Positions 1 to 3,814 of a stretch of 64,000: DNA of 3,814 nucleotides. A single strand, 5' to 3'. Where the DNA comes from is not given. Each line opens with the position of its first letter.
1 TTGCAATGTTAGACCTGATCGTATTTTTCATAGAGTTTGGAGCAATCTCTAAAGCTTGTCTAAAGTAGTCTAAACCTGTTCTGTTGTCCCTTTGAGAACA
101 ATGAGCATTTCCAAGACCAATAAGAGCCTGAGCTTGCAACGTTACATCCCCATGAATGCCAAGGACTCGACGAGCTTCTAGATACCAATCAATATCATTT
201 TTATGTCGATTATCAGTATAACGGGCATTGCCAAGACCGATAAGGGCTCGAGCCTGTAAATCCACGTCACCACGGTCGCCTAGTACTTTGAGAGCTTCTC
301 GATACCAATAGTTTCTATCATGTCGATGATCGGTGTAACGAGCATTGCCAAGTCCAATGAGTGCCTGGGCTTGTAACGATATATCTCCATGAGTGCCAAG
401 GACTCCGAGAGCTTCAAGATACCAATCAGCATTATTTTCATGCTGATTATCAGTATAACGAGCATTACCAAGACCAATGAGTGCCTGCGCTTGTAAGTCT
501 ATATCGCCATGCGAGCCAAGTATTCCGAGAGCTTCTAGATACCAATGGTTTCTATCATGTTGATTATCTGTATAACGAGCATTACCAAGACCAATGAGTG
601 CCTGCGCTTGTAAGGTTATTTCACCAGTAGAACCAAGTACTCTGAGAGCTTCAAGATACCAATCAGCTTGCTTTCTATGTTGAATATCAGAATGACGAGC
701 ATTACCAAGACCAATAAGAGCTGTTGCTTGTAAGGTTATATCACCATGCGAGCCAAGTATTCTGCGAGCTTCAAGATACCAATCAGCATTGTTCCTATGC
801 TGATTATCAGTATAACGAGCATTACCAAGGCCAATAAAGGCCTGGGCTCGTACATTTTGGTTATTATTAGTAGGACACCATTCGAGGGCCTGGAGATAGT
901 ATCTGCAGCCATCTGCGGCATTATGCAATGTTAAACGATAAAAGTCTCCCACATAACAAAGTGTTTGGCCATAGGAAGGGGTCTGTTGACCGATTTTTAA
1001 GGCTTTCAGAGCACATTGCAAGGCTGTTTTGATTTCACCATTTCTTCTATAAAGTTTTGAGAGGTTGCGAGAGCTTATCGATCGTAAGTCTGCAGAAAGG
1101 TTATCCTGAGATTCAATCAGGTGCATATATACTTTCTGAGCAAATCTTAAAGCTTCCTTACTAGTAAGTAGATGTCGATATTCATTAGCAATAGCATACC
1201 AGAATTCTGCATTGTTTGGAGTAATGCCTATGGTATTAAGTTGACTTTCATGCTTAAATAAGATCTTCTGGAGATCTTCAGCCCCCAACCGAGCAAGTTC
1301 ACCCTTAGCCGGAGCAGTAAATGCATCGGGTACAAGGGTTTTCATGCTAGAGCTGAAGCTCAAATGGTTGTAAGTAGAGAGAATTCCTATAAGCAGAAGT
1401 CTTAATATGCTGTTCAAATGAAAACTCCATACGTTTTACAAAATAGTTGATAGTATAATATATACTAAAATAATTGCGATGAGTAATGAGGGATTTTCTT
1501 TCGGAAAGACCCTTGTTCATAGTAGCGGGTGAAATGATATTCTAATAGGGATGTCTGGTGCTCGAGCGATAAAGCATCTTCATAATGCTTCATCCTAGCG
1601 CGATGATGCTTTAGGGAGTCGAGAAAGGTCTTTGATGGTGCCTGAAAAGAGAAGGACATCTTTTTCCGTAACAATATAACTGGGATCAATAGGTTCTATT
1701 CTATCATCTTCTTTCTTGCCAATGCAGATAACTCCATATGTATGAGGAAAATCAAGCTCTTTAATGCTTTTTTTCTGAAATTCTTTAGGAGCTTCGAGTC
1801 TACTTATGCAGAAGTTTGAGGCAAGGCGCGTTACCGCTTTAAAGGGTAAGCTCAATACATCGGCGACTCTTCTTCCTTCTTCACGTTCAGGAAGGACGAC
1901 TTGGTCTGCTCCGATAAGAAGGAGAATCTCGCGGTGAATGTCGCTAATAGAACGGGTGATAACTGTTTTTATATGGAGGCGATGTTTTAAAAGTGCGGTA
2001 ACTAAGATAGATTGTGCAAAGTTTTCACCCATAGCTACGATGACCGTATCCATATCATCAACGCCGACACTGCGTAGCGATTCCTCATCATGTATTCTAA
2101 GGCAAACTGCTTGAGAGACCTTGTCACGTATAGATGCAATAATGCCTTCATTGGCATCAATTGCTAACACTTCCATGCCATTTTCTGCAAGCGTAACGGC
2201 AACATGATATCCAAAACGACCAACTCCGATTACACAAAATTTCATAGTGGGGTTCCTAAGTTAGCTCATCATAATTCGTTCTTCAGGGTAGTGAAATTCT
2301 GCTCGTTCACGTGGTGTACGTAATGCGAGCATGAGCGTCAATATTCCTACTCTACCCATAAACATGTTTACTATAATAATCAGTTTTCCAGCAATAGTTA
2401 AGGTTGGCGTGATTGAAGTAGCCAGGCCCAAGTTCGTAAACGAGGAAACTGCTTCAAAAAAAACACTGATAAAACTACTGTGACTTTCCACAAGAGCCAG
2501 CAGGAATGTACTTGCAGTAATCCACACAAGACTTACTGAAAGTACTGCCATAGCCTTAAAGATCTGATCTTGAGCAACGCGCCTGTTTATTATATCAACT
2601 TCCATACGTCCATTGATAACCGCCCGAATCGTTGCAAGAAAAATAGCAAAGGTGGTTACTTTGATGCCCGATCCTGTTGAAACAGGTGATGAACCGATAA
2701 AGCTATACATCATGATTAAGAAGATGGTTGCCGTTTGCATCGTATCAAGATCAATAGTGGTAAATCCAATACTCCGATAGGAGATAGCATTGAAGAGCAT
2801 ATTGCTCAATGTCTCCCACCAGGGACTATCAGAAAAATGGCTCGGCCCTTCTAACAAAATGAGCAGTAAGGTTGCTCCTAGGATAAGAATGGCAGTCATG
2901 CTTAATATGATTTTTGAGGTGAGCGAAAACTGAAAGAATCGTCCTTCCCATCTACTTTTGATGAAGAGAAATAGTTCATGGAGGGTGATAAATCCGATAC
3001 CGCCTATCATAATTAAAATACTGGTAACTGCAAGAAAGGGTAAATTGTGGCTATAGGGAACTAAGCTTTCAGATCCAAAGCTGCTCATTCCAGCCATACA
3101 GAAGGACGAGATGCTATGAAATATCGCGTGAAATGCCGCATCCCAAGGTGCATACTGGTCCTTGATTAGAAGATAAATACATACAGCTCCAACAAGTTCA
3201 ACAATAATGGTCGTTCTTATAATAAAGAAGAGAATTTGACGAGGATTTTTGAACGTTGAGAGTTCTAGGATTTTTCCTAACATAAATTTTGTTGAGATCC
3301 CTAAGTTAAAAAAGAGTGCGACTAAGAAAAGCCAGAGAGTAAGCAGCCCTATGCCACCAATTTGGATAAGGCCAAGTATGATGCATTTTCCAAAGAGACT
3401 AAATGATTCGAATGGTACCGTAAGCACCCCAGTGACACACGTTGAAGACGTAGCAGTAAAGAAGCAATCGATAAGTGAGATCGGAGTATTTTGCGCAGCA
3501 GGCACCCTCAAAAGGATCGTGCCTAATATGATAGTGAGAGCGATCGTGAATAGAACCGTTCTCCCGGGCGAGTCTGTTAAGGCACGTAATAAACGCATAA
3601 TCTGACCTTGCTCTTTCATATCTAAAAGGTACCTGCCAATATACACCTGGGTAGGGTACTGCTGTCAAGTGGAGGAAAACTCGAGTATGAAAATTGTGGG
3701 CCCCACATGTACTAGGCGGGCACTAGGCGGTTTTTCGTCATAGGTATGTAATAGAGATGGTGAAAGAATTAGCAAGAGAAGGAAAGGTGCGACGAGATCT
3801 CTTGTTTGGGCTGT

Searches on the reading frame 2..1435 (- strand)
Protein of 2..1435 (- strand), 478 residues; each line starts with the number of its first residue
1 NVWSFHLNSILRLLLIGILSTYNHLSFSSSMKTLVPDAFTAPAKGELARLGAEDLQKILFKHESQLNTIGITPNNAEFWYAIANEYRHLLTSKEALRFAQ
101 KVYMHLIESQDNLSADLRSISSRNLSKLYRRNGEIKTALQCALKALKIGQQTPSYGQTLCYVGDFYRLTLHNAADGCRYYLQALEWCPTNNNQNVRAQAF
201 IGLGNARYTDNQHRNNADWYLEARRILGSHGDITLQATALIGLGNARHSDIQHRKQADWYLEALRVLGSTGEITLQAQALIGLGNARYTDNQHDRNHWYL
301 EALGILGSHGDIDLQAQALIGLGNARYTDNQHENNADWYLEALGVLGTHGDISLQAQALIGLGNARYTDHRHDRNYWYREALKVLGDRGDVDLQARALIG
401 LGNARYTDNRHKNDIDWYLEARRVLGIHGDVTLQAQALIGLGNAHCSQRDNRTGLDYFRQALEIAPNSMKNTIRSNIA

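Call 47: search_protein_families(library=pfam, proteins=[window:2-1435:-], max_evalue=0.0001)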
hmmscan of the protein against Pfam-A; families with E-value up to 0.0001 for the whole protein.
window:2-1435:- (478 aa): 5 families
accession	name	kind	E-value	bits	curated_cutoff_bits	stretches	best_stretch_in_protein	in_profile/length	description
PF13424.12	TPR_12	-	5.1e-08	33.4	30.1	0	395-466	3-76/77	Tetratricopeptide repeat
PF13432.12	TPR_16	-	6.5e-06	26.9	32.7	0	388-422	27-58/65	Tetratricopeptide repeat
PF13431.12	TPR_17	-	1.7e-05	25.2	24.4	0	72-90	9-27/34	Tetratricopeptide repeat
PF07719.23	TPR_2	-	7.2e-05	23.1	27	0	435-467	1-33/34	Tetratricopeptide repeat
PF13428.12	TPR_14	-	8.2e-05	23.4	23.5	0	436-469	2-35/44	Tetratricopeptide repeat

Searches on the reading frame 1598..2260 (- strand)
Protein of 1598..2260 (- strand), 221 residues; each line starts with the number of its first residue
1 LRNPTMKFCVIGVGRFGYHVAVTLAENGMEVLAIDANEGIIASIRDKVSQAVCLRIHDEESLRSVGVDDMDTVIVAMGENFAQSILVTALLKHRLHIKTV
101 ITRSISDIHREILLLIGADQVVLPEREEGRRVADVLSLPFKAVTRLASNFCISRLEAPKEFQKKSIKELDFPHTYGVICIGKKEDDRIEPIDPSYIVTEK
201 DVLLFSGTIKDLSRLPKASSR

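Call 47: search_protein_families(library=pfam, proteins=[window:1598-2260:-], max_evalue=0.0001)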
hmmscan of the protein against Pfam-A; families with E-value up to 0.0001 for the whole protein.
window:1598-2260:- (221 aa): 3 families
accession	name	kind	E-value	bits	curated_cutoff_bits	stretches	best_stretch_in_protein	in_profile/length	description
PF02254.24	TrkA_N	-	2.8e-24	86.1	23.8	1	8-124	1-116/116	TrkA-N domain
PF02080.26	TrkA_C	-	2.9e-07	30.7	27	1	163-215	14-66/71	TrkA-C domain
PF03721.20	UDPG_MGDP_dh_N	-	1.6e-05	25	27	1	6-49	1-44/187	UDP-glucose/GDP-mannose dehydrogenase family, NAD binding domain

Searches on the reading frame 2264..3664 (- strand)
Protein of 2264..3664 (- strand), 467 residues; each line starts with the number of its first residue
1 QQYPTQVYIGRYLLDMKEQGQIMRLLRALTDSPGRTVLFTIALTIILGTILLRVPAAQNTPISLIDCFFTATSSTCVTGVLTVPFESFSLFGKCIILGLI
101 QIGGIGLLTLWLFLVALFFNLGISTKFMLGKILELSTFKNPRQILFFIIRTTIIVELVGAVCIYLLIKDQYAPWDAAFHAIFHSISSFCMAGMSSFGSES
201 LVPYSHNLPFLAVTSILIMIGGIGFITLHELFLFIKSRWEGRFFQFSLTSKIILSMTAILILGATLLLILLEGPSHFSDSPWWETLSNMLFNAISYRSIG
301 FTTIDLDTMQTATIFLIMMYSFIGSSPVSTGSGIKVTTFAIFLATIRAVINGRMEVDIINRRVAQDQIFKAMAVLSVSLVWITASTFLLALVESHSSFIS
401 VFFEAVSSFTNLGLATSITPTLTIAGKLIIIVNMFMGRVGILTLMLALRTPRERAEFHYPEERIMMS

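Call 47: search_protein_families(library=pfam, proteins=[window:2264-3664:-], max_evalue=0.0001)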
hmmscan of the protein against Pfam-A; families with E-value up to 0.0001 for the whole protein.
window:2264-3664:- (467 aa): 1 family
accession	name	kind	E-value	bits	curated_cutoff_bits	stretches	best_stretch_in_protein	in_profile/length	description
PF02386.22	TrkH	-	5.2e-40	137.8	27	1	48-449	50-491/502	Cation transport protein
